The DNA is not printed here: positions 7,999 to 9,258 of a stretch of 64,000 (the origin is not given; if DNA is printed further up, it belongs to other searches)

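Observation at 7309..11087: Chelatase-less anaerobic B12 operon ends in a four-gene putative metal-handling tail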

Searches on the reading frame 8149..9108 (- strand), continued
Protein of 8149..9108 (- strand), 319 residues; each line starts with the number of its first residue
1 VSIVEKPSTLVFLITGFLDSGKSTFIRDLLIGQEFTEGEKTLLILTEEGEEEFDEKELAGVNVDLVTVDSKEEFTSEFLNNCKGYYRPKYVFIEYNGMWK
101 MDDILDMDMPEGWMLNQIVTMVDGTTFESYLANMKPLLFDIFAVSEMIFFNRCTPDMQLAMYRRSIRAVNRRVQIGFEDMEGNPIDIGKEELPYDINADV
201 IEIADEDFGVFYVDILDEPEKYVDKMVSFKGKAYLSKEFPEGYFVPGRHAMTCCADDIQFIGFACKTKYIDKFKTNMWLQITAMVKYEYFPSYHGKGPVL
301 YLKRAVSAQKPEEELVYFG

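Call 22: search_protein_families(library=pfam, alignment_id=A2, max_evalue=0.00001)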
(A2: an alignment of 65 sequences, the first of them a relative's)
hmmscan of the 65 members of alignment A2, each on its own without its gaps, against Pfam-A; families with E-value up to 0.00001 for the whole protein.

A. member 1, L005:6975-8792:+ (605 aa): 4 families
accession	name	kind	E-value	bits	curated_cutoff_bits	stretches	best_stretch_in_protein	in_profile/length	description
PF16189.11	Creatinase_N_2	-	1e-51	175.6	29.7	1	157-315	1-161/161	Creatinase/Prolidase N-terminal domain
PF00557.29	Peptidase_M24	-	1.4e-43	149.6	23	1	318-536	2-207/208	Metallopeptidase family M24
PF16188.10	Peptidase_M24_C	-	3e-20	72.4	28.9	1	545-605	1-63/63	C-terminal region of peptidase_M24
PF01321.24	Creatinase_N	-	8.2e-20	72.1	22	1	14-140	1-113/128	Creatinase/Prolidase N-terminal domain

B. families by the number of members that match (of 65 scanned): 67 families (the first 25 are shown)
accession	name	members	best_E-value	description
PF00664.28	ABC_membrane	8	7.6e-50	ABC transporter transmembrane region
PF00005.33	ABC_tran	8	8.7e-35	ABC transporter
PF02463.25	SMC_N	8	4.3e-11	RecF/RecN/SMC N terminal domain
PF09924.15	LPG_synthase_C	4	5.3e-57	Phosphatidylglycerol lysyltransferase, C-terminal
PF00453.23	Ribosomal_L20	4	4.7e-46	Ribosomal protein L20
PF00291.31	PALP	3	3.9e-78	Pyridoxal-phosphate dependent enzyme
PF03572.23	Peptidase_S41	3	2.4e-33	Peptidase family S41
PF00395.25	SLH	3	9.2e-28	S-layer homology domain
PF13180.12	PDZ_2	3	5.1e-12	PDZ domain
PF17820.7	PDZ_6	3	6.5e-11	PDZ domain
PF05833.16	NFACT_N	2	4.1e-146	NFACT N-terminal and middle domains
PF01055.32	Glyco_hydro_31_2nd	2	6.9e-130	Glycosyl hydrolases family 31 TIM-barrel domain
PF02127.20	Peptidase_M18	2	7.3e-85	Aminopeptidase I zinc metalloprotease (M18)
PF16189.11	Creatinase_N_2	2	5.1e-56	Creatinase/Prolidase N-terminal domain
PF00557.29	Peptidase_M24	2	1.4e-43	Metallopeptidase family M24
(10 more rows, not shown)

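Call 23: search_protein_families(library=pfam, alignment_id=A3, max_evalue=0.00001)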
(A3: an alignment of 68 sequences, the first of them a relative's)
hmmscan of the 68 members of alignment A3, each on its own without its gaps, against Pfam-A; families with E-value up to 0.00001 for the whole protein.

A. member 1, L005:10965-11453:+ (162 aa): 0 families

B. families by the number of members that match (of 68 scanned): 108 families (the first 25 are shown)
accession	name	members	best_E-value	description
PF07729.17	FCD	4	5.1e-24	FCD domain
PF00392.27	GntR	4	3e-19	Bacterial regulatory proteins, gntR family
PF10418.14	DHODB_Fe-S_bind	4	2.8e-12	Iron-sulfur cluster binding domain of dihydroorotate dehydrogenase B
PF01520.23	Amidase_3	3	1.6e-42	N-acetylmuramoyl-L-alanine amidase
PF03466.25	LysR_substrate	3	5.6e-41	LysR substrate binding domain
PF01522.26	Polysacc_deac_1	3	4.1e-35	Polysaccharide deacetylase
PF00126.33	HTH_1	3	3.6e-21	Bacterial regulatory helix-turn-helix protein, lysR family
PF00437.27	T2SSE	2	6e-137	Type II/IV secretion system protein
PF00365.25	PFK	2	2.9e-103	Phosphofructokinase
PF01078.27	Mg_chelatase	2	1.1e-87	Magnesium chelatase, subunit ChlI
PF13541.12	ChlI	2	7.5e-41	Subunit ChlI of Mg-chelatase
PF00072.30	Response_reg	2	6.5e-28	Response regulator receiver domain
PF13335.12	Mg_chelatase_C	2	4.3e-25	Magnesium chelatase, subunit ChlI C-terminal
PF13424.12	TPR_12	2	8.8e-24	Tetratricopeptide repeat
PF00512.31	HisKA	2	3.6e-20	His Kinase A (phospho-acceptor) domain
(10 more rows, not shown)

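Call 30: find_encoding_contigs(protein=P0004, flank=10000, max_places=1)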
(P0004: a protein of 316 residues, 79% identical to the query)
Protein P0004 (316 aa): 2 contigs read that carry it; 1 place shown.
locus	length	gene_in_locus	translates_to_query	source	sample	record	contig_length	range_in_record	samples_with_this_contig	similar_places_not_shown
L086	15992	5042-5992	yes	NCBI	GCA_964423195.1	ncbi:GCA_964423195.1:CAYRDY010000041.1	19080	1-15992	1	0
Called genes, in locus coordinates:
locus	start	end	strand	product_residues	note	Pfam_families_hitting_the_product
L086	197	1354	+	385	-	PF00072:Response_reg, PF13487:HD_5, PF01966:HD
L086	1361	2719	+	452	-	PF01656:CbiA, PF13500:AAA_26 (weak), PF07685:GATase_3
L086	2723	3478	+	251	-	PF03372:Exo_endo_phos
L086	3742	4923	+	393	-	PF02492:cobW, PF07683:CobW_C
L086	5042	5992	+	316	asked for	PF02492:cobW, PF21537:DUF1980_C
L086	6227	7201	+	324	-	PF01297:ZnuA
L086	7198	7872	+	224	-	PF02463:SMC_N (faint), PF00005:ABC_tran, PF13304:AAA_21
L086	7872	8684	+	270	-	PF00950:ABC-3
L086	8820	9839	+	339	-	PF00535:Glycos_transf_2, PF13641:Glyco_tranf_2_3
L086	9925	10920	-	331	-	-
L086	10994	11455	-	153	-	-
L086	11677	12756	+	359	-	PF00069:Pkinase, PF07714:PK_Tyr_Ser-Thr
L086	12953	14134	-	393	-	PF13793:Pribosyltran_N, PF00156:Pribosyltran, PF14572:Pribosyl_synth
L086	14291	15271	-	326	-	PF00308:Bac_DnaA, PF01695:IstB_IS21, PF13191:AAA_16 (weak)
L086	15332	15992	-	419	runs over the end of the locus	PF07261:DnaB_2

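Call 31: find_encoding_contigs(protein=P0010, flank=10000, max_places=1)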
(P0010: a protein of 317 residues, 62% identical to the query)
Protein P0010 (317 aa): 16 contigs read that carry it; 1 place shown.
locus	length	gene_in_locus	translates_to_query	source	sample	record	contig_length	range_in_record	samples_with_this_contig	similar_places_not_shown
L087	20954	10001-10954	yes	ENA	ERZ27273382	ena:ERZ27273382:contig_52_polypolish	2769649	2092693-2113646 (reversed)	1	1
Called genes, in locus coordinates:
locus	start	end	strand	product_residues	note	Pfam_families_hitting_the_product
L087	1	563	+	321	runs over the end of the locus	PF03186:CobD_Cbib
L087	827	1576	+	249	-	PF01891:CbiM, PF12822:ECF_trnsprt (weak)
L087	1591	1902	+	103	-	PF02553:CbiN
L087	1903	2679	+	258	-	PF02361:CbiQ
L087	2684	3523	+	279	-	PF00005:ABC_tran, PF02463:SMC_N, PF13304:AAA_21 (weak)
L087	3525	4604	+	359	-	PF00155:Aminotran_1_2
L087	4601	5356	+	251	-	PF03372:Exo_endo_phos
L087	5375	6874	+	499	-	PF01656:CbiA, PF13500:AAA_26, PF07685:GATase_3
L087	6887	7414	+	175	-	PF02572:CobA_CobO_BtuR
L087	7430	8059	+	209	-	PF02570:CbiC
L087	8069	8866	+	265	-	PF01966:HD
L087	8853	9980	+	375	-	PF02492:cobW, PF07683:CobW_C (weak)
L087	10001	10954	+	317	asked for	PF02492:cobW, PF21537:DUF1980_C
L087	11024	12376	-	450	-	PF02667:SCFA_trans, PF03606:DcuC, PF03806:ABG_transport (weak)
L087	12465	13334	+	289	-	PF00165:HTH_AraC (weak), PF12833:HTH_18, PF00165:HTH_AraC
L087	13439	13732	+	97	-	PF01371:Trp_repressor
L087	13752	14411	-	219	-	PF08876:DUF1836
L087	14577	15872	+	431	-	PF03553:Na_H_antiporter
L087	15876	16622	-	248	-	PF04239:DUF421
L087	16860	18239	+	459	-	PF00860:Xan_ur_permease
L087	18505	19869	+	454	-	PF00285:Citrate_synt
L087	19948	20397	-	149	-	PF01928:CYTH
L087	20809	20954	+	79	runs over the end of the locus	-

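Call 32: find_encoding_contigs(protein=P0011, flank=10000, max_places=1)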
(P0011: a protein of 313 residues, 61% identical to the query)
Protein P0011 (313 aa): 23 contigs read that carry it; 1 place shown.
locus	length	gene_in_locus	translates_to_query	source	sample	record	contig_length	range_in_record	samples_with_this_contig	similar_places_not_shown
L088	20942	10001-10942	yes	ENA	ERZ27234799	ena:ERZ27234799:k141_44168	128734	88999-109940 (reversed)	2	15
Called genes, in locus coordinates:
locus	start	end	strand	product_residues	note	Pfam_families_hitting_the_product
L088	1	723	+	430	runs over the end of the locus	PF00202:Aminotran_3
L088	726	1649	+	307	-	PF02571:CbiJ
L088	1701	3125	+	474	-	PF01656:CbiA, PF13500:AAA_26 (weak), PF07685:GATase_3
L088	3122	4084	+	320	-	PF03186:CobD_Cbib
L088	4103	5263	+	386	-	PF00155:Aminotran_1_2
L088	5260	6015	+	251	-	PF03372:Exo_endo_phos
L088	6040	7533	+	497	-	PF01656:CbiA, PF13500:AAA_26, PF00117:GATase (faint), PF07685:GATase_3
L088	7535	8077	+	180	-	PF02572:CobA_CobO_BtuR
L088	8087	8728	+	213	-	PF02570:CbiC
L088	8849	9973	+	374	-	PF02492:cobW, PF07683:CobW_C (weak)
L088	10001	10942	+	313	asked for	PF02492:cobW, PF21537:DUF1980_C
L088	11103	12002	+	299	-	PF02645:DegV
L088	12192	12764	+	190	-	-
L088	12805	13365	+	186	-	PF12724:Flavodoxin_5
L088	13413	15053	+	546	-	PF00199:Catalase, PF06628:Catalase-rel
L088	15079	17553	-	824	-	PF00005:ABC_tran (faint), PF02463:SMC_N (faint), PF13304:AAA_21 (faint), PF13555:AAA_29 (faint), PF20703:nSTAND1 (faint), PF00684:DnaJ_CXXCXGXG (faint), PF17755:UvrA_DNA-bind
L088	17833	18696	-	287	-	-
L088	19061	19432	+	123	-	PF13302:Acetyltransf_3 (weak), PF00583:Acetyltransf_1 (weak)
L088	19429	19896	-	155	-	PF11391:DUF2798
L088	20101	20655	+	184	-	PF00149:Metallophos, PF12850:Metallophos_2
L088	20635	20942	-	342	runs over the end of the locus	PF02518:HATPase_c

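Call 41: search_solved_structures(query=A1, max_evalue=0.1, show_alignments=2)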
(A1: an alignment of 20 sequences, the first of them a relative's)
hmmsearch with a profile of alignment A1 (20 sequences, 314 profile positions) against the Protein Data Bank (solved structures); distinct sequences matched with E-value up to 0.1: 3.
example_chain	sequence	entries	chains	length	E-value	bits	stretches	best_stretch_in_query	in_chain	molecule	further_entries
4ixn_A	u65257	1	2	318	8.8e-07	31.3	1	4-171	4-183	Uncharacterized GTP-binding protein YjiA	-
1nij_A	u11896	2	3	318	2.2e-06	30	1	4-171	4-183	Hypothetical protein yjiA | Uncharacterized GTP-binding protein YjiA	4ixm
2yse_A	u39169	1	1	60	0.057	15.5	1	195-225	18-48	Membrane-associated guanylate kinase, WW and PDZ domain-containing protein 1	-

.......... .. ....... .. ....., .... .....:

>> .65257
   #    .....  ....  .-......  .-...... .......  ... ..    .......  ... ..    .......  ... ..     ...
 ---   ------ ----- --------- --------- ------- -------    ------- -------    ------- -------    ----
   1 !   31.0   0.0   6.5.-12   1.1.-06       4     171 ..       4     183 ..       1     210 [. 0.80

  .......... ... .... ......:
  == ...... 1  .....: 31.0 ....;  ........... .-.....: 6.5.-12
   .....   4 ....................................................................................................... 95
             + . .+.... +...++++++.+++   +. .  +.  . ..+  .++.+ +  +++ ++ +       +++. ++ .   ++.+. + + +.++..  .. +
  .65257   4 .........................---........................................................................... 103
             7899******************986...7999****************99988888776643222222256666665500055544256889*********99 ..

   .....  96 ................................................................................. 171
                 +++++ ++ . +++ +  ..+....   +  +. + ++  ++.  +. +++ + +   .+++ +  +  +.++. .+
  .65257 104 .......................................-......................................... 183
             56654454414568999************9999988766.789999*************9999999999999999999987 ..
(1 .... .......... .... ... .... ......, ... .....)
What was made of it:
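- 8149..9099 (-): Fusion protein (316 aa). The N-terminal G3E-like NTPase domain (9090-8572) keeps Walker A and the Walker-B Glu, has lost the CxCC region, and has FNRC in place of NKxD. The C-terminal DUF1980_C domain (8529-8152) has an OB-like fold. Profile alignment to YjiA shows the CxCC segment deleted (call 41).
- On G3E NTPase fold - N-domain of gene 9099-8149: The segment is deleted relative to YjiA in the profile alignment (call 41).
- Checked: What is lost is the CxCC region and the NKxD motif (call 41).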

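Call 43: predict_structure(alignment_id=A1)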
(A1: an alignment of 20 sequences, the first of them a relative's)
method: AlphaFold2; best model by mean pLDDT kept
length: 316 residues; sequences in the alignment: 20
mean_pLDDT: 85.9   pTM: 0.69
mean pLDDT of the five models: 85.9, 83.1, 81.4, 79.7, 76.2
residues with pLDDT >= 90: 154; 70-90: 128; 50-70: 27; < 50: 7
segments of 3 or more residues with pLDDT < 50: 250-253
pLDDT, mean of each block of 10 residues (from residue 1): 77 85 81 77 71 84 88 94 93 82 89 92 81 77 92 85 77 91 80 94 86 92 97 92 80 69 96 96 93 96 90 59
secondary structure, 60 per line:
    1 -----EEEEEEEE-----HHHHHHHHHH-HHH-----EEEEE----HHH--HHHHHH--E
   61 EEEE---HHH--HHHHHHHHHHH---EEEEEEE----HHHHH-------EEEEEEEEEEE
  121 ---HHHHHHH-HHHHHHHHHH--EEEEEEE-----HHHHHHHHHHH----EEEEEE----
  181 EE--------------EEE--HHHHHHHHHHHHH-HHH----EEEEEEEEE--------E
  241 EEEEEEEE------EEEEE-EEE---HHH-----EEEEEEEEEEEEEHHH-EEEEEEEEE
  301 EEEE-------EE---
elements in order: E6-13 H19-28 E38-42 H52-57 E60-64 H73-83 E87-93 H98-102 E110-120 H124-130 H132-141 E144-150 H156-166 E171-176 E197-199 H202-214 E223-231 E240-248 E255-259 E261-263 E275-287 E292-304
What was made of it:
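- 8338..8352 (-): Invariant CC-x2-D loop (CCADD; family motif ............) in the DUF1980_C domain. Candidate metal site. This is a low-confidence, flexible loop in the AF2 model (call 43).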

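Call 46: fold_search(model_id=the predicted structure, library=pdb)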
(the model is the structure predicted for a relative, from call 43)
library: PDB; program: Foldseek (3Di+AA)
matches with E <= 10: 1519; with E <= 0.001: 45
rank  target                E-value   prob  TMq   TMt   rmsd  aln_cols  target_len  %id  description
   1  2hf8_B                8.1e-07  1.00  0.40  0.58   4.4       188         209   15  Crystal structure of HypB from Methanocaldococcus jannaschii in the triphosphate form, in complex with zinc (released 2006-07-04)
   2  2wsm_A                9.7e-07  1.00  0.40  0.59   4.1       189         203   16  Crystal structure of Hydrogenase Maturation Factor HypB From Archaeoglobus Fulgidus (released 2010-09-22)
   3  2hf8_A                1.1e-06  1.00  0.40  0.56   4.7       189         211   15  Crystal structure of HypB from Methanocaldococcus jannaschii in the triphosphate form, in complex with zinc (released 2006-07-04)
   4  4ixn_A                1.1e-06  1.00  0.43  0.43  12.0       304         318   15  Crystal Structure of Zn(II)-bound E37A,C66A,C67A triple mutant YjiA GTPase (released 2013-02-27)
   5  1nij                  1.4e-06  1.00  0.41  0.41  11.8       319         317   15  YJIA PROTEIN (released 2003-06-24)
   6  4ixm_A                3.4e-06  1.00  0.44  0.43  11.9       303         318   16  Crystal structure of Zn(II)-bound YjiA GTPase from E. coli (released 2013-02-27)
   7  4hi0_E                7.8e-06  1.00  0.35  0.52   5.6       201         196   13  Crystal Structure of Helicobacter pylori Urease Accessory Protein UreF/H/G complex (released 2013-10-16)
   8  1jpn_A                3.6e-05  1.00  0.36  0.38   5.0       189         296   14  GMPPNP Complex of SRP GTPase NG Domain (released 2002-02-02)
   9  1jpn_B                4.4e-05  1.00  0.37  0.39   5.6       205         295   15  GMPPNP Complex of SRP GTPase NG Domain (released 2002-02-02)
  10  5xkt_A                5.2e-05  1.00  0.38  0.57   5.0       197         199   11  Klebsiella pneumoniae UreG in complex with GMPPNP and nickel (released 2017-12-13)
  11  2ng1                  5.2e-05  1.00  0.34  0.36   6.1       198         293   13  N AND GTPASE DOMAINS OF THE SIGNAL SEQUENCE RECOGNITION PROTEIN FFH FROM THERMUS AQUATICUS (released 1999-07-30)
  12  2j7p_A                6.2e-05  1.00  0.35  0.38   6.1       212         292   16  GMPPNP-stabilized NG domain complex of the SRP GTPases Ffh and FtsY (released 2006-12-11)
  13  2c03_B                7.0e-05  1.00  0.37  0.38   5.7       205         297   16  GDP COMPLEX OF SRP GTPASE FFH NG DOMAIN (released 2007-02-13)
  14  2ffh_A                7.4e-05  1.00  0.34  0.27   6.1       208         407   14  THE SIGNAL SEQUENCE BINDING PROTEIN FFH FROM THERMUS AQUATICUS (released 1999-07-16)
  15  2j45_A                7.9e-05  1.00  0.37  0.39   5.4       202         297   15  Water structure of T. Aquaticus Ffh NG Domain At 1.1A Resolution (released 2006-11-30)
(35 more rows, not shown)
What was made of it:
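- On TIGR03943 / DUF1980 putative permease subunit - gene 9099-8149: The N-terminus has a G3E fold (call 46).
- On G3E NTPase fold - N-domain of gene 9099-8149: Foldseek gives HypB 2hf8, E = 8e-7, and YjiA and UreG (call 46).
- Closest known: HypB-HypA and UreG-UreE nickel delivery pairs. Same: The fusion's N-domain is structurally closest to HypB, YjiA and UreG (call 46).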

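Call 67: search_protein_families(library=pfam, proteins=[L088:11103-12002:+, L005:10965-11453:+], max_evalue=1)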
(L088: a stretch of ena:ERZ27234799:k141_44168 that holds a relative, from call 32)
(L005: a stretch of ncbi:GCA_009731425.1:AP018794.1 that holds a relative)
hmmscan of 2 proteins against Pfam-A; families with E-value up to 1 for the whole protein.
L088:11103-12002:+ (299 aa): 1 family
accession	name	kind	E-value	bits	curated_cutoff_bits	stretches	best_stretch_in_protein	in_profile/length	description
PF02645.21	DegV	-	6.1e-63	213.2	27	1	5-294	3-279/280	Uncharacterised protein, DegV family COG1307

L005:10965-11453:+ (162 aa): 2 families
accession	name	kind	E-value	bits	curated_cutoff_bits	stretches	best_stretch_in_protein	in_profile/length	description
PF01928.26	CYTH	-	0.00036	20.8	23.2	1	2-130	3-152/179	CYTH domain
PF16353.11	LacZ_4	-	0.11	13.3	27.3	1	77-129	16-70/87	Beta-galactosidase, domain 4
